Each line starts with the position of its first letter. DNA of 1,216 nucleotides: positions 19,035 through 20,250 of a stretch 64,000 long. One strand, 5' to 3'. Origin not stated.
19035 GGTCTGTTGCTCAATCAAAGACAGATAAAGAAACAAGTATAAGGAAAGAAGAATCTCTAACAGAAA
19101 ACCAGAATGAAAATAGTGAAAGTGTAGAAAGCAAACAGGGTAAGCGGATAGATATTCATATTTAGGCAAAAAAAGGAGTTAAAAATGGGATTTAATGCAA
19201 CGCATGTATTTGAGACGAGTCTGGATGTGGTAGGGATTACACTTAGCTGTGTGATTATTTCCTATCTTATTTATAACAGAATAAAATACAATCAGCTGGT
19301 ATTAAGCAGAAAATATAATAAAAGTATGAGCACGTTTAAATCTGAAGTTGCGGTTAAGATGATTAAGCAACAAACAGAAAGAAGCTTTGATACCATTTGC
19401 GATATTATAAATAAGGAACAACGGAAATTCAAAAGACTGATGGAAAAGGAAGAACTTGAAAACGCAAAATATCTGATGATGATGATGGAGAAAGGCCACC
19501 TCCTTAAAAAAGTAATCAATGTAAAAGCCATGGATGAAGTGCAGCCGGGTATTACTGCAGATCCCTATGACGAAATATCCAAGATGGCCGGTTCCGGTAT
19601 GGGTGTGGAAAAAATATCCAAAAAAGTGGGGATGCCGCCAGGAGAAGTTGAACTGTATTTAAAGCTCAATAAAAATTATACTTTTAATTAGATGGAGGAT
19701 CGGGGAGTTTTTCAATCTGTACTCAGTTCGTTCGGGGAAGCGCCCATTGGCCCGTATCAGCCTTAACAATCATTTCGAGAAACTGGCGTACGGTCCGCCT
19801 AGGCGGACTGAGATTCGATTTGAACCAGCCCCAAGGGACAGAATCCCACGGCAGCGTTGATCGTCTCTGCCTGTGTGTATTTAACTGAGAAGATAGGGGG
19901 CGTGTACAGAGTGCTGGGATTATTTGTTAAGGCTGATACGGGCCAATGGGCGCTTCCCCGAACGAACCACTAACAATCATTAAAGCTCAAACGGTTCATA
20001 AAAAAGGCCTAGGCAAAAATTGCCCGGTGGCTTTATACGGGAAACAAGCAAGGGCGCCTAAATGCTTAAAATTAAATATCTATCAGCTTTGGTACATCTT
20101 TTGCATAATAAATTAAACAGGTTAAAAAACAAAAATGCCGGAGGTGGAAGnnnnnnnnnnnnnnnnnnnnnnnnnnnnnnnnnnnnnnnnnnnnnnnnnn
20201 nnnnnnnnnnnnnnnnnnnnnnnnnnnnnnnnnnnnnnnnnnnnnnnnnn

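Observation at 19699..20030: Four-copy palindromic intergenic element (about 335 bp) whose 44-bp arms co-vary between copies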

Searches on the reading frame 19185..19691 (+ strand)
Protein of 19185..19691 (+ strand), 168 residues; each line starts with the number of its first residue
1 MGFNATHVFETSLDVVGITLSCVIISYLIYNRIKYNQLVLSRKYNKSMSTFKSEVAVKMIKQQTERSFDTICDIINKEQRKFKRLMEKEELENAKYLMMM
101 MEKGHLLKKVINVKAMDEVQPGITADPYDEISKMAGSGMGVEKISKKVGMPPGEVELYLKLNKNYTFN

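Call 7: search_protein_families(library=pfam, proteins=[window:19185-19691:+])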
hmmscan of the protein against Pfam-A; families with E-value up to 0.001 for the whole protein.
window:19185-19691:+ (168 aa): 1 family
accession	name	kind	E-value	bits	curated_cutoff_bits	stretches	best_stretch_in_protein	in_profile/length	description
PF10975.14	DUF2802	-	4.9e-06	27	33.5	1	124-163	29-68/68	Protein of unknown function (DUF2802)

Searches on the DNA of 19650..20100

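Call 27: search_rna_families(source=window, start=19650, end=20100, threshold=evalue, max_evalue=10)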
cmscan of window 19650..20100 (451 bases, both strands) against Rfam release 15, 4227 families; matches with E-value up to 10: 0.
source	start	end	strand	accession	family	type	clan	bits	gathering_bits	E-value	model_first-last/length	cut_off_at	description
